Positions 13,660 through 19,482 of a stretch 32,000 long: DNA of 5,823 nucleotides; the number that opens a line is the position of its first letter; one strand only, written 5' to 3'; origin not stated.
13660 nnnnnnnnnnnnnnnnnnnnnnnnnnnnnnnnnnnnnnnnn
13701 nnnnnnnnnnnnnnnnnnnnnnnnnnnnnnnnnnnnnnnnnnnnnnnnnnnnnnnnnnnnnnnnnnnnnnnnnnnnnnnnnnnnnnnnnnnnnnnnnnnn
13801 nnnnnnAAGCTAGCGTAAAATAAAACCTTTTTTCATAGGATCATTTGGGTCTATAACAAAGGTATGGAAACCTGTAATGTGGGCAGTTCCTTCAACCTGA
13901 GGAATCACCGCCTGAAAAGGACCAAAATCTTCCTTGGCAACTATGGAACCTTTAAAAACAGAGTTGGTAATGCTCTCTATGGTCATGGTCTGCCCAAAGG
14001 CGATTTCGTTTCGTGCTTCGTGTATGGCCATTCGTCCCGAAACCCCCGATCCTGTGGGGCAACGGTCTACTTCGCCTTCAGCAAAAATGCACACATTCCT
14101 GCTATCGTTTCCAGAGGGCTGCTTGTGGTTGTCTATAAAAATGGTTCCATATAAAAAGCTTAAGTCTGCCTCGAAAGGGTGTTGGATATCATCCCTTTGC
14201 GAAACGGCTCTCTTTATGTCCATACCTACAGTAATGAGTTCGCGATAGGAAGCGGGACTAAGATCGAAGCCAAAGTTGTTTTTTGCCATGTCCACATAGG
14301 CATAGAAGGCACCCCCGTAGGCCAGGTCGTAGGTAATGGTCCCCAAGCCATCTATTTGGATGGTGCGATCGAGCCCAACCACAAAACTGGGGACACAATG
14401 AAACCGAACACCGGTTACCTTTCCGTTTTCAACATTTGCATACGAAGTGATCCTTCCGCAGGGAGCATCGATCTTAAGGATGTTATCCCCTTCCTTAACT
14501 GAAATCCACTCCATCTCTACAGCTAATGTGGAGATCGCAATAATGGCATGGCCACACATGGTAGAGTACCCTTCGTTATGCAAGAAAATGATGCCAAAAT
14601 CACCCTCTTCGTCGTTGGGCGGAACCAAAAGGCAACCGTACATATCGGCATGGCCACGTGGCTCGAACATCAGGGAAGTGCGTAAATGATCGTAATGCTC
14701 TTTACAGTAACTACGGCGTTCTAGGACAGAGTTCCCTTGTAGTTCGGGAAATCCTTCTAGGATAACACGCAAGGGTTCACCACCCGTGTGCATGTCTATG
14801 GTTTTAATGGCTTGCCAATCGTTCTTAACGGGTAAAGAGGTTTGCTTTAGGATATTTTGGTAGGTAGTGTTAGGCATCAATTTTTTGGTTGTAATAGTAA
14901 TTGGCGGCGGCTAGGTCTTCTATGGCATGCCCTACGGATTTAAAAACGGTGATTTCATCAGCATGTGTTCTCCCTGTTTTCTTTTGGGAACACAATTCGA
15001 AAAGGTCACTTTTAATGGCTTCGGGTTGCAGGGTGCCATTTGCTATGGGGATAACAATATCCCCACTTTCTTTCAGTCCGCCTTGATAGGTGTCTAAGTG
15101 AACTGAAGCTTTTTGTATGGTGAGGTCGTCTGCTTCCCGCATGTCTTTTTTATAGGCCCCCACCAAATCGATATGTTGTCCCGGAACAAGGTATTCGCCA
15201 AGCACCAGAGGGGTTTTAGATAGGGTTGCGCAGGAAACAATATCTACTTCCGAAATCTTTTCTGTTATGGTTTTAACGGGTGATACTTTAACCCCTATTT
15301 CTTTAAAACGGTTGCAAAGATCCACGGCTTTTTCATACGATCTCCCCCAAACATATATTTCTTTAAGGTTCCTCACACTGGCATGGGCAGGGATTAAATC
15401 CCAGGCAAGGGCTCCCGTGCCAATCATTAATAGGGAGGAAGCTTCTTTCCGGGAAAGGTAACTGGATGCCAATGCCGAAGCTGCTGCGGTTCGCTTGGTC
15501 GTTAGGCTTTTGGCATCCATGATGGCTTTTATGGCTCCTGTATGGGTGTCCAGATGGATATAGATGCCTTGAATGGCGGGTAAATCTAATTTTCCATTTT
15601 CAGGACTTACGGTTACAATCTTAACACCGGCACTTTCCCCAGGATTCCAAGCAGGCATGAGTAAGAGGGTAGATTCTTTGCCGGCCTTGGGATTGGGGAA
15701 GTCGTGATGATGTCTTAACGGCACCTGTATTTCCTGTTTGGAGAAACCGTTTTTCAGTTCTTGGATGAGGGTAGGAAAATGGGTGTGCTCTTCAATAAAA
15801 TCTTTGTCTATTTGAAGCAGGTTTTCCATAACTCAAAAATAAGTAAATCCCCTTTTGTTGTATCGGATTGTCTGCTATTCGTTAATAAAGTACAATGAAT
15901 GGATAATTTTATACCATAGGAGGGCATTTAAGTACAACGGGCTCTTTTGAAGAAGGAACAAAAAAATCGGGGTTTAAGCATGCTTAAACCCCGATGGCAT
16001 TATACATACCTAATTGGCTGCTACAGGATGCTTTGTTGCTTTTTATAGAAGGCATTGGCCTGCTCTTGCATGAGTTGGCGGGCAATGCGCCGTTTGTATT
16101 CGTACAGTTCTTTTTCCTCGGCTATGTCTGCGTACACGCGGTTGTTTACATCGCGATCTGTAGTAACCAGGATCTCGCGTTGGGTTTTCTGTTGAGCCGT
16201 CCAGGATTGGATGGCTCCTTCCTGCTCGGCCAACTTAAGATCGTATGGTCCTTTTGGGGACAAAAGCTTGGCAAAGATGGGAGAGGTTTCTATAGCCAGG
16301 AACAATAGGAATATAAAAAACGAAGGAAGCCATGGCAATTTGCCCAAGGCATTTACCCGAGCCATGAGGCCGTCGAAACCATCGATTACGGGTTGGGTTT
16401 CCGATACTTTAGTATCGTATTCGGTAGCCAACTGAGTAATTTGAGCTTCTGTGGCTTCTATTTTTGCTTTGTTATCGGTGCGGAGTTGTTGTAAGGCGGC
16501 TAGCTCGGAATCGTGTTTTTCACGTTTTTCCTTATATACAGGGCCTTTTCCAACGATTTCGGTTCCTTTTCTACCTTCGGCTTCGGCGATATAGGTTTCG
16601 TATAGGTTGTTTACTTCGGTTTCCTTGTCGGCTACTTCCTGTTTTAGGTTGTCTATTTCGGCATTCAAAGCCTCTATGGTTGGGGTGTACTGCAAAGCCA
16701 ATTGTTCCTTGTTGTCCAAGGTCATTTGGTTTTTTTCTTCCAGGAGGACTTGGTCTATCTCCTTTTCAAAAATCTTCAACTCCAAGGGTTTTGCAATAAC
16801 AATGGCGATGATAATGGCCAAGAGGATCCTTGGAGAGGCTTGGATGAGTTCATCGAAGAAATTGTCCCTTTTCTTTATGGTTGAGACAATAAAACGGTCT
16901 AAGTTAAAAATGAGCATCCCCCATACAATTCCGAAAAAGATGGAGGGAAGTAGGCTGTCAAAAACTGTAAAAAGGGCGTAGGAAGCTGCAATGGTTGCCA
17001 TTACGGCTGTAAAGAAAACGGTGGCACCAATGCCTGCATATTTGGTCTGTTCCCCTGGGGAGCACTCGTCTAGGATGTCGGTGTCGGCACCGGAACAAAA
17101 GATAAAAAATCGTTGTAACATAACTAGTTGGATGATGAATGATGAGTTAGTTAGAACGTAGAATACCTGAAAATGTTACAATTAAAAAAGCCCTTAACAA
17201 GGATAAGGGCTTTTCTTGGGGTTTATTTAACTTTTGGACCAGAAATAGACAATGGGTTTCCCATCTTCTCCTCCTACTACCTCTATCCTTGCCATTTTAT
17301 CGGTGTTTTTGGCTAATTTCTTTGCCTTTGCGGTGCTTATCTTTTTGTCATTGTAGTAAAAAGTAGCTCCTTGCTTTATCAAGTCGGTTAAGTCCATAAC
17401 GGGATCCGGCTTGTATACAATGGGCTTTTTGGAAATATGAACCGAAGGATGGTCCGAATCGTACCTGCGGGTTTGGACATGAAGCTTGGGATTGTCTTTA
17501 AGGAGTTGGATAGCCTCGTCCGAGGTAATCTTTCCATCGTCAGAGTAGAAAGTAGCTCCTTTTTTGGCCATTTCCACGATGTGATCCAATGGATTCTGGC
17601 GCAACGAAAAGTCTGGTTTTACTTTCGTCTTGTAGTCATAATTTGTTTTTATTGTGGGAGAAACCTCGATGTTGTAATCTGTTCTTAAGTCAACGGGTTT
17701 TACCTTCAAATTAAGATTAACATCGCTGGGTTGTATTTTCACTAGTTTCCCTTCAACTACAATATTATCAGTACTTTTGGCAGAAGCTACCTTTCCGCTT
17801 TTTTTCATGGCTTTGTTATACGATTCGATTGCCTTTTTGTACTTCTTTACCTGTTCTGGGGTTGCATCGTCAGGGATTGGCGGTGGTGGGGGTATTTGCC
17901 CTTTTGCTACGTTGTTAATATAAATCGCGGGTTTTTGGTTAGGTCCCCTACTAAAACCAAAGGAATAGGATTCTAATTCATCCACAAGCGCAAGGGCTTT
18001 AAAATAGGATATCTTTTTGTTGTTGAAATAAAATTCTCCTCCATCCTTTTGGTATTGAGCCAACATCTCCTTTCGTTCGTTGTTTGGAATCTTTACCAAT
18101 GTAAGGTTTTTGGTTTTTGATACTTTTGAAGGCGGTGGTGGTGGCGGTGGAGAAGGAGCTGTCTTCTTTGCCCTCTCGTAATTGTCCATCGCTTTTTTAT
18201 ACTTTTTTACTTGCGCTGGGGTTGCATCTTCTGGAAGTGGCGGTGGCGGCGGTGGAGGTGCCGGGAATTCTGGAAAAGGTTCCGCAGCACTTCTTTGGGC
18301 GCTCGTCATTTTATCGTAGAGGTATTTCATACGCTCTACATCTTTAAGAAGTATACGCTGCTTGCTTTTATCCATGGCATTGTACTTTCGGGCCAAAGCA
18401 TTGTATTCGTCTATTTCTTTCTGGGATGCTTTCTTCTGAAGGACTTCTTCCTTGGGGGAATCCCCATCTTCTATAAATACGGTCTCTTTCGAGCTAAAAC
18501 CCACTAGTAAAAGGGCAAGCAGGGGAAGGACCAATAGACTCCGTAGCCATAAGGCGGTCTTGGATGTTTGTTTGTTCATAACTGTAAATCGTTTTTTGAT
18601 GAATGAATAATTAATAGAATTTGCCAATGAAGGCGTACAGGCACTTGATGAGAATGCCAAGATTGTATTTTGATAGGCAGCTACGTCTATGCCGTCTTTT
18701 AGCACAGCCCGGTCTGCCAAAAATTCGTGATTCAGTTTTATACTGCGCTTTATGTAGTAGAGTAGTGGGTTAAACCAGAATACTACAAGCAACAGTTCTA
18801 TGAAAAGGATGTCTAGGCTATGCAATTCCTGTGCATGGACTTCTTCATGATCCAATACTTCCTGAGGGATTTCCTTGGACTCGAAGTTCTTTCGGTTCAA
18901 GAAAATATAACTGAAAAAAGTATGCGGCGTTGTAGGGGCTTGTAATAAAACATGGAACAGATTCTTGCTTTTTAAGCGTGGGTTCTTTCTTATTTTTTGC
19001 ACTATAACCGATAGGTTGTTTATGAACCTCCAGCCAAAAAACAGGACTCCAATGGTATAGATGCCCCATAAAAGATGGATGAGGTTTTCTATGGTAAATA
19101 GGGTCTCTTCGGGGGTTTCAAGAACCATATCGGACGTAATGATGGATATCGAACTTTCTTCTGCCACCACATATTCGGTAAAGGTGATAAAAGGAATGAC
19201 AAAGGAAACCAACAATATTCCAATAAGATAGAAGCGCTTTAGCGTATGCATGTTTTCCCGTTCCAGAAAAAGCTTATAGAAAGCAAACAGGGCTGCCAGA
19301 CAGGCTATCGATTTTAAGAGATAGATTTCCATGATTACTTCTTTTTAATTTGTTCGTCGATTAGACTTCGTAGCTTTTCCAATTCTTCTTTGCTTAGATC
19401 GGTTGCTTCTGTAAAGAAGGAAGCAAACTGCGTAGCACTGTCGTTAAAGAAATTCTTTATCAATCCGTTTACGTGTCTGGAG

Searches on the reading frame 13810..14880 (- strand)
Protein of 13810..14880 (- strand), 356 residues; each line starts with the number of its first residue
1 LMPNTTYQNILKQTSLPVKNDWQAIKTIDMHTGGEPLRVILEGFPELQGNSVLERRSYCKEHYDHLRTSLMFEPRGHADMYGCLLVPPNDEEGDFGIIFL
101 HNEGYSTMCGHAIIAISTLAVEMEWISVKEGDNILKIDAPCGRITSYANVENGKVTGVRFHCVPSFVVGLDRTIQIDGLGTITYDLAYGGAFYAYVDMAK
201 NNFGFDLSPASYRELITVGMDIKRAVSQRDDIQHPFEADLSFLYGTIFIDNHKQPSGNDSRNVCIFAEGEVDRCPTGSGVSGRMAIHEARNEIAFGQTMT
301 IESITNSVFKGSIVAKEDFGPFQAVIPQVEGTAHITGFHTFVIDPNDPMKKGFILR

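Call 58: search_protein_families(library=pfam, proteins=[window:13810-14880:-], max_evalue=0.00001)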
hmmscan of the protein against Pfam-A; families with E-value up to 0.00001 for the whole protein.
window:13810-14880:- (356 aa): 1 family
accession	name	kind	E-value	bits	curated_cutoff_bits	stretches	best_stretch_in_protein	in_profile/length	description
PF05544.16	Pro_racemase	-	5.1e-101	338.4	27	1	28-353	2-324/325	Proline racemase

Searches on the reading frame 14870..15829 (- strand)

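Call 58: search_protein_families(library=pfam, proteins=[window:14870-15829:-], max_evalue=0.00001)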
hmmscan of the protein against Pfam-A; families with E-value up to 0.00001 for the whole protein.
window:14870-15829:- (319 aa): 2 families
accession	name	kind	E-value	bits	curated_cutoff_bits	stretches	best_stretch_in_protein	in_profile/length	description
PF02423.21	OCD_Mu_crystall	-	7.6e-58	196.4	24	1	12-315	11-309/314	Ornithine cyclodeaminase/mu-crystallin family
PF01488.26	Shikimate_DH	-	1.2e-11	45.3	24.3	1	120-211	2-92/138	Shikimate / quinate 5-dehydrogenase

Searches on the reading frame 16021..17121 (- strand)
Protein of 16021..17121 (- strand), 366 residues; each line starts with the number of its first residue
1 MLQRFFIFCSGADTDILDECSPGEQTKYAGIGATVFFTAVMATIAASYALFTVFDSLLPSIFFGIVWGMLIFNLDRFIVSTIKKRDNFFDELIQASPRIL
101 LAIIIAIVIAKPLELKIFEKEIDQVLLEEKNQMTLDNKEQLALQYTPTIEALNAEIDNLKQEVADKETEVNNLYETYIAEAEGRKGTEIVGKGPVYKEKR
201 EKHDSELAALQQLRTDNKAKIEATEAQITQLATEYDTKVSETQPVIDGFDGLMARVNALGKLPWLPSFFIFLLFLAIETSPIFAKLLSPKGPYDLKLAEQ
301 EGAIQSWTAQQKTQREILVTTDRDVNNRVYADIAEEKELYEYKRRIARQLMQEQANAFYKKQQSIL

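Call 58: search_protein_families(library=pfam, proteins=[window:16021-17121:-], max_evalue=0.00001)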
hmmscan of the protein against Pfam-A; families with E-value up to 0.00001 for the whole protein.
window:16021-17121:- (366 aa): 1 family
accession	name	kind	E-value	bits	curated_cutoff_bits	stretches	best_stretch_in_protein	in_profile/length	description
PF14362.11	DUF4407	-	2e-104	349.5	31.3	1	15-301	1-297/297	Domain of unknown function (DUF4407)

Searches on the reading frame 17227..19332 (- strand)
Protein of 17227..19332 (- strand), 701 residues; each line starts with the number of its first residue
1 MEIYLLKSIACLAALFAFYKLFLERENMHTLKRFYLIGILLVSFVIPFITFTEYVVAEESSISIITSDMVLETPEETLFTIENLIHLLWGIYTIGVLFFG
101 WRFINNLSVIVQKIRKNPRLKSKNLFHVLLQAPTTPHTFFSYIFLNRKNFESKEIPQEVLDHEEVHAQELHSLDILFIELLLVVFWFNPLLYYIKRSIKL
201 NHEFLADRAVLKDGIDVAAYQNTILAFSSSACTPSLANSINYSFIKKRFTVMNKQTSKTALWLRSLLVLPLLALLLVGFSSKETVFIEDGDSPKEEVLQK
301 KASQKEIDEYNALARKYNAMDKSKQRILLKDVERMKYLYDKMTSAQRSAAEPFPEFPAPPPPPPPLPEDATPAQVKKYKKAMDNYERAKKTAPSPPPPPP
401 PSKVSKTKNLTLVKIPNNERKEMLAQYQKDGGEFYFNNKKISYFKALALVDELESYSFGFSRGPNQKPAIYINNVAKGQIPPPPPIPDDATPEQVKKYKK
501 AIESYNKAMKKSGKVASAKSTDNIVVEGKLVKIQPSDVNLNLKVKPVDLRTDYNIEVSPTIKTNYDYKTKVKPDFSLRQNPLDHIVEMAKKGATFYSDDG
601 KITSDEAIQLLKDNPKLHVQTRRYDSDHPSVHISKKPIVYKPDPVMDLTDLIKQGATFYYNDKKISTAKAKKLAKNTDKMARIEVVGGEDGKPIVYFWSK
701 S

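Call 58: search_protein_families(library=pfam, proteins=[window:17227-19332:-], max_evalue=0.00001)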
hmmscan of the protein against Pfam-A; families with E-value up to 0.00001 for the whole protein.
window:17227-19332:- (701 aa): 1 family
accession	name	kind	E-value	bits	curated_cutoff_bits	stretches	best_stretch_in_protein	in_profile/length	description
PF05569.17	Peptidase_M56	-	2.7e-11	43.6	31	1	139-250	174-294/296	BlaR1 peptidase M56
